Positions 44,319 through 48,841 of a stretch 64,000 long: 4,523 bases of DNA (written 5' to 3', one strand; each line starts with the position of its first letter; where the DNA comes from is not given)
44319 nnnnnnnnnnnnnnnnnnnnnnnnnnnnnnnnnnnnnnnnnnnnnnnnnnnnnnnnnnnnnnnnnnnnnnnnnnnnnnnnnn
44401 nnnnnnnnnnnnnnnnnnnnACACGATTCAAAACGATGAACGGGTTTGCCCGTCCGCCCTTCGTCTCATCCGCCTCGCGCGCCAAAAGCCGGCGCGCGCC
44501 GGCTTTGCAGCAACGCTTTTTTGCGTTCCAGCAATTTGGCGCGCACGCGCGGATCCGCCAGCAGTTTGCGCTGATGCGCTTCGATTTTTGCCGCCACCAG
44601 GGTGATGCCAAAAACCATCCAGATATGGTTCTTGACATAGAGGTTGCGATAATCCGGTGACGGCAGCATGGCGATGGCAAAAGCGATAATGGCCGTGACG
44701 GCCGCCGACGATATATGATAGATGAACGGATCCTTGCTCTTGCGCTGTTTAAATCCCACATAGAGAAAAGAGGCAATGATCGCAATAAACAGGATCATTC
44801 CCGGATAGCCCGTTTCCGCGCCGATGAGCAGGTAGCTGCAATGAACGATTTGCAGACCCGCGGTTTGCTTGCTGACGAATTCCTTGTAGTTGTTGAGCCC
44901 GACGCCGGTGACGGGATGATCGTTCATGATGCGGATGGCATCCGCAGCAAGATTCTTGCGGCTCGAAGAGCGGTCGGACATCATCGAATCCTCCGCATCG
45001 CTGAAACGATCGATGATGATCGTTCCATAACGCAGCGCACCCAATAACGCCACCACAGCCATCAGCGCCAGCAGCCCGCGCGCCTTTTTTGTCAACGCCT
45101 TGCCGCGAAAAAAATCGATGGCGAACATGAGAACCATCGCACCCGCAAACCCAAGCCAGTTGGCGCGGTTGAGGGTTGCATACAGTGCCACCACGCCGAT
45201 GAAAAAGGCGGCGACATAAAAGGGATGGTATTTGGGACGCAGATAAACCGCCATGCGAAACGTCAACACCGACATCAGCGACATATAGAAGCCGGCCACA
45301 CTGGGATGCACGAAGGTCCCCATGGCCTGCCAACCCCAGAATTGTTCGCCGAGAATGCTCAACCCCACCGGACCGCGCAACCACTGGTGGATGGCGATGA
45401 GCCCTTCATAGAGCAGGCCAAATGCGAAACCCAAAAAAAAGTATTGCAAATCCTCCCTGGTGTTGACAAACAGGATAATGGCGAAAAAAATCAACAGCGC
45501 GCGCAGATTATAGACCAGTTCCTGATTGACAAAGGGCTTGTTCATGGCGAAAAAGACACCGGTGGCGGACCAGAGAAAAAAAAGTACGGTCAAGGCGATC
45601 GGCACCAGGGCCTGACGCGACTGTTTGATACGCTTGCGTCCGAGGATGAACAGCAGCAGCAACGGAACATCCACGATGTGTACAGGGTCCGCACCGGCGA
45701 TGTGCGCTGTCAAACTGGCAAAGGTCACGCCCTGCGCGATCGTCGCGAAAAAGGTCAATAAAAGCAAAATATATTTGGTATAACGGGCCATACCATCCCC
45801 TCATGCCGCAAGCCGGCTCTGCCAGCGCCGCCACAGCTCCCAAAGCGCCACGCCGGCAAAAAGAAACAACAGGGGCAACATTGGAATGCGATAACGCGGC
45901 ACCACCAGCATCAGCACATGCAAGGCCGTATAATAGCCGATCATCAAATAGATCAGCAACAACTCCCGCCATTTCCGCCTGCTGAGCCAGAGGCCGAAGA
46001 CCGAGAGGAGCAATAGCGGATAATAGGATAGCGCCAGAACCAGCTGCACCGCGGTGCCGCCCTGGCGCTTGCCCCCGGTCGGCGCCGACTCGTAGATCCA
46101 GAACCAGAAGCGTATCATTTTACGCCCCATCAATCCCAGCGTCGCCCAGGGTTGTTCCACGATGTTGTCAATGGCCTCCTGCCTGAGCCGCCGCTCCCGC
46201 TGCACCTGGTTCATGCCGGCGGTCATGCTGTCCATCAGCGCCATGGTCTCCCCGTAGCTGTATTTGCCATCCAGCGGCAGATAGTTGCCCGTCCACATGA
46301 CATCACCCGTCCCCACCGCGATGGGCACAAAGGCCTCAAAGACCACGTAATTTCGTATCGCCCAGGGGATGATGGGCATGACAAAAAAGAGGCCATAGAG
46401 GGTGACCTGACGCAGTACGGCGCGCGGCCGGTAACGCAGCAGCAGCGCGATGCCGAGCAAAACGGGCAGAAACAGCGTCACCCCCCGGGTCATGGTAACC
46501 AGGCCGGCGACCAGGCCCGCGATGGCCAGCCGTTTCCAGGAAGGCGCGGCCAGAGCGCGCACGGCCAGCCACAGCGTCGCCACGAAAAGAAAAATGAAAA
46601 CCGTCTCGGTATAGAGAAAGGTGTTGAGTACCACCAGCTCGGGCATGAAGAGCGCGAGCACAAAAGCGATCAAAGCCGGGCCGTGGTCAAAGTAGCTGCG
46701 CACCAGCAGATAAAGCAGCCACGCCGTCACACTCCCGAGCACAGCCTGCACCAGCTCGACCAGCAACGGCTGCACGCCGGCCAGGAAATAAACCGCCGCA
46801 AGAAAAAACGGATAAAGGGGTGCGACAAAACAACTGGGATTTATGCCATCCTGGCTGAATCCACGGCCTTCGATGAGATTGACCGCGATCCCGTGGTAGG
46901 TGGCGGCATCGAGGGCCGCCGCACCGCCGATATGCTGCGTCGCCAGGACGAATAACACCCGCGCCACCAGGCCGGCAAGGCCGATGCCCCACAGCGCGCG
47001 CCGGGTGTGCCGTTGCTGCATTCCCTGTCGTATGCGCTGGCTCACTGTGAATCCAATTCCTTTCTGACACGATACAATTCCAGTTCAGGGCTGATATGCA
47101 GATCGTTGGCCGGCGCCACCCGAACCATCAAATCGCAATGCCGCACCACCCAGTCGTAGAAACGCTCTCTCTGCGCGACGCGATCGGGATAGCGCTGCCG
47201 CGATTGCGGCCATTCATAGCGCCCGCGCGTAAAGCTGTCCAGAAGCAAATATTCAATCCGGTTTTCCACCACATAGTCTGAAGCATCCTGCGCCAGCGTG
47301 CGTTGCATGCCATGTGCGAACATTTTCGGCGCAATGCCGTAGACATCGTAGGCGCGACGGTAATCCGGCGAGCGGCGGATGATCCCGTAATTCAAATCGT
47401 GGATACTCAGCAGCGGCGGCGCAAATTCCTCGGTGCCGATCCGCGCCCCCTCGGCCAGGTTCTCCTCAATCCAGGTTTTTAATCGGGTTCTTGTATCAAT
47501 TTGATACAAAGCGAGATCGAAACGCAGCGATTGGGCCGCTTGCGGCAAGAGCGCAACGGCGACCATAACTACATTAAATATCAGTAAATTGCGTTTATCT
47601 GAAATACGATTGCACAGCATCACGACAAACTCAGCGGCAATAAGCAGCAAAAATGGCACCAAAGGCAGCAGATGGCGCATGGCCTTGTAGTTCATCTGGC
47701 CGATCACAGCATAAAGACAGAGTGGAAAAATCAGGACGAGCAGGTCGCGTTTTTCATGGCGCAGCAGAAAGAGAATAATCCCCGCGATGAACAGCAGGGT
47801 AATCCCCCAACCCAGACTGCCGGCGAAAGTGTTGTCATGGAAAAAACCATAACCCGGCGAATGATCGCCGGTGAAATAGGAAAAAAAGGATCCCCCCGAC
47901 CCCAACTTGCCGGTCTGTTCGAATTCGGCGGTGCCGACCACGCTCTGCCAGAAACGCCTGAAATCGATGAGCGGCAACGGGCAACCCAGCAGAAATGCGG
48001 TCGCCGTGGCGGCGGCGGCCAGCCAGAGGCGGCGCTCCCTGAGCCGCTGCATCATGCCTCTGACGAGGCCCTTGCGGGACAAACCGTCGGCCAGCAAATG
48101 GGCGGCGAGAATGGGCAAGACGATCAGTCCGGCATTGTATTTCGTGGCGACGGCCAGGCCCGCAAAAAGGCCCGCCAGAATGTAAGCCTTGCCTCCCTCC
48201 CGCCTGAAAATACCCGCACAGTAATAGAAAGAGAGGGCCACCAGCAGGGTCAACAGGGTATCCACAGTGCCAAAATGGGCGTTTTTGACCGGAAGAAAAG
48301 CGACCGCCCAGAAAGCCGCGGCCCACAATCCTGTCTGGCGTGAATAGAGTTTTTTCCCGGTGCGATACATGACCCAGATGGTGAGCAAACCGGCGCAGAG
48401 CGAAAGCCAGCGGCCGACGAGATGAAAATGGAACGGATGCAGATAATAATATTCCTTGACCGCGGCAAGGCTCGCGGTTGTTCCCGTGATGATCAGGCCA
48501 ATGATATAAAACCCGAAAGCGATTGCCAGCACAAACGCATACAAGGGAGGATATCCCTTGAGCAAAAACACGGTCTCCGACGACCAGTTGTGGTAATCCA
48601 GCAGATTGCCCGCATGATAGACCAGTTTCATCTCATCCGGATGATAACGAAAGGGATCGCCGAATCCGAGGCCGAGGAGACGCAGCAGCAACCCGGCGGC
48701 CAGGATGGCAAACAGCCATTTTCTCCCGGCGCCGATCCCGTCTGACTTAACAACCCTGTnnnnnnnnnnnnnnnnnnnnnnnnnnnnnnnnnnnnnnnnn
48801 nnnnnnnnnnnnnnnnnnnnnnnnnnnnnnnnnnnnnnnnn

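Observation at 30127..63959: A ~34-kb single-strand glycan-assembly locus combining lipid-linked monosaccharide donors with many GT-C transferases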

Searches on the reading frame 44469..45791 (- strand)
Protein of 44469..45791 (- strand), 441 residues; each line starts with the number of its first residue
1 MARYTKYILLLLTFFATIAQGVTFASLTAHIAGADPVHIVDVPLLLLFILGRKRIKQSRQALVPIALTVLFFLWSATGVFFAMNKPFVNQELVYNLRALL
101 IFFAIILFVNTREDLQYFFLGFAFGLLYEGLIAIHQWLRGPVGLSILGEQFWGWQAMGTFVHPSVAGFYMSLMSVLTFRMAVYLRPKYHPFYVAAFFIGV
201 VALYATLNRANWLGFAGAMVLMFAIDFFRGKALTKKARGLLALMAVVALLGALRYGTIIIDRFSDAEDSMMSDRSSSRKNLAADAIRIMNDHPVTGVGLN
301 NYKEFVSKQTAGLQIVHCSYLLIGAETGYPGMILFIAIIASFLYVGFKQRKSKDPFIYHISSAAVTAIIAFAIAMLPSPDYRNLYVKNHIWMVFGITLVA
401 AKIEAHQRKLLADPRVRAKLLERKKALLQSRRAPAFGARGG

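Call 4: search_protein_families(library=pfam, proteins=[window:44469-45791:-], max_evalue=0.01)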
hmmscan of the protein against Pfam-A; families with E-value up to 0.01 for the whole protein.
window:44469-45791:- (441 aa): 1 family
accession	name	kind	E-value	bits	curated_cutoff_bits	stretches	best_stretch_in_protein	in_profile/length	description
PF04932.20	Wzy_C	-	1.1e-18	67.9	31.7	1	194-336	1-149/149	O-Antigen ligase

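Call 17: search_protein_families(library=ncbifam, proteins=[window:44469-45791:-], max_evalue=0.0001)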
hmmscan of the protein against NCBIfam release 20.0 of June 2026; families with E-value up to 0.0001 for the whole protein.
window:44469-45791:- (441 aa): 1 family
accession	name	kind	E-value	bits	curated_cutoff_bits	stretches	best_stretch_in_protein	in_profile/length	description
TIGR00947.1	2A73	equivalog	3.2e-05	23.1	366.4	0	53-352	56-371/425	IctB family putative bicarbonate transporter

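Call 51: search_solved_structures(query=window:44469-45791:-, max_evalue=10)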
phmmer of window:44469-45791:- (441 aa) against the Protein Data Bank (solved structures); distinct sequences matched with E-value up to 10: 0.

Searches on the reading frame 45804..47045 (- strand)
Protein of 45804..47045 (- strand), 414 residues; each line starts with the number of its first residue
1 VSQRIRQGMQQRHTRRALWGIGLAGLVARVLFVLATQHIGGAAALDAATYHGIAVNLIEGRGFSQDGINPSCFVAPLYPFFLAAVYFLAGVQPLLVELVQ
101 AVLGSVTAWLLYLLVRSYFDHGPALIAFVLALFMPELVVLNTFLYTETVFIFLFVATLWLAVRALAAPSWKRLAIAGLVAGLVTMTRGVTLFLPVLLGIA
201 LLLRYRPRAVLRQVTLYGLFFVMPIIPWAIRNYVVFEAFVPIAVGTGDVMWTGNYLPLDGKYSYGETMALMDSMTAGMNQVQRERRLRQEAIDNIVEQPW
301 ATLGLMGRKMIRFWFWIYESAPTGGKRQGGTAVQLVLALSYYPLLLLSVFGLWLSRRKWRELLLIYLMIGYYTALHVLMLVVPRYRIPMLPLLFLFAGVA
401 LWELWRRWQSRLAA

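Call 4: search_protein_families(library=pfam, proteins=[window:45804-47045:-], max_evalue=0.01)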
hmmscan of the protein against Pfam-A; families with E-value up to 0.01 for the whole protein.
window:45804-47045:- (414 aa): 3 families
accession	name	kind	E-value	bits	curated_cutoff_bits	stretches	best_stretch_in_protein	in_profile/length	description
PF13231.12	PMT_2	-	2.7e-17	63.9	26.1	1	75-228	3-157/160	Dolichyl-phosphate-mannose-protein mannosyltransferase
PF02516.20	STT3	-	8.9e-05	22.6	24.5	1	99-202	101-208/405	Oligosaccharyl transferase STT3, N-terminal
PF04932.20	Wzy_C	-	0.0087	16.3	31.7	1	174-310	3-105/149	O-Antigen ligase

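Call 7: search_protein_families(library=ncbifam, proteins=[window:45804-47045:-], max_evalue=0.01)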
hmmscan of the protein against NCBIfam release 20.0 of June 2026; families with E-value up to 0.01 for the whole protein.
window:45804-47045:- (414 aa): 2 families
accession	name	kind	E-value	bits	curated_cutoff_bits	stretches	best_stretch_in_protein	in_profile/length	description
NF047440.1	LA3751_2_3_fam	subfamily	1.7e-07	30.4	200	1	76-242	83-250/460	LA_3751/LA_3752 family putative glycosyltransferase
TIGR03663.1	TIGR03663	subfamily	0.0011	18.1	126.25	1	76-205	53-183/435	flippase activity-associated protein Agl23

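Call 75: search_solved_structures(query=window:45804-47045:-, max_evalue=1)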
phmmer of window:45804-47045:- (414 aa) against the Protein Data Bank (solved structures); distinct sequences matched with E-value up to 1: 0.

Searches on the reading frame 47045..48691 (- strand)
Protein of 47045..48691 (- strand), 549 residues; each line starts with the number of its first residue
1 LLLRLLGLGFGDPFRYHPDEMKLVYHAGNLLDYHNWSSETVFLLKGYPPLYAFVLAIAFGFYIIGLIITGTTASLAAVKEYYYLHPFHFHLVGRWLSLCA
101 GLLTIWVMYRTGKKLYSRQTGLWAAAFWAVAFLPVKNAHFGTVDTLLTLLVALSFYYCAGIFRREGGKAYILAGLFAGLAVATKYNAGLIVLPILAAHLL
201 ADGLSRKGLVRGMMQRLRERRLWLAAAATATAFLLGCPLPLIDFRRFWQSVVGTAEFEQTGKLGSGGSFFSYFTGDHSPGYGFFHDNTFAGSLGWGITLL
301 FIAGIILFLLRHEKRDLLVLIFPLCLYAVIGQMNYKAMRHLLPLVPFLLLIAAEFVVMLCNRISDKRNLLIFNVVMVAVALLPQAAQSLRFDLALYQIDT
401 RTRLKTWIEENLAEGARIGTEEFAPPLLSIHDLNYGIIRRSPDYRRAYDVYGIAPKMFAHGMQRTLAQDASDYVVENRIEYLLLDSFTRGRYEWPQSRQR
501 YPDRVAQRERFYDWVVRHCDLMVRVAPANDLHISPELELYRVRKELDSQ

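Call 4: search_protein_families(library=pfam, proteins=[window:47045-48691:-], max_evalue=0.01)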
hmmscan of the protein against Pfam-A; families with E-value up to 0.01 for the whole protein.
window:47045-48691:- (549 aa): 2 families
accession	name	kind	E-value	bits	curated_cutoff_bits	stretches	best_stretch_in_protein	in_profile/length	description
PF13231.12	PMT_2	-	2.9e-16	60.5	26.1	1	92-207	23-136/160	Dolichyl-phosphate-mannose-protein mannosyltransferase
PF02366.24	PMT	-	1.3e-07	31.8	22.7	1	93-196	85-194/245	Dolichyl-phosphate-mannose-protein mannosyltransferase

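Call 7: search_protein_families(library=ncbifam, proteins=[window:47045-48691:-], max_evalue=0.01)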
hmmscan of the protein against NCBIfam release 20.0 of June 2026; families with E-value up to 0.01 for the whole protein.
window:47045-48691:- (549 aa): 1 family
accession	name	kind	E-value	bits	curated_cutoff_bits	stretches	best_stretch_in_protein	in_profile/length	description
TIGR04154.1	archaeo_STT3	subfamily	0.0062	14.9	450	1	90-131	95-136/831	oligosaccharyl transferase, archaeosortase A system-associated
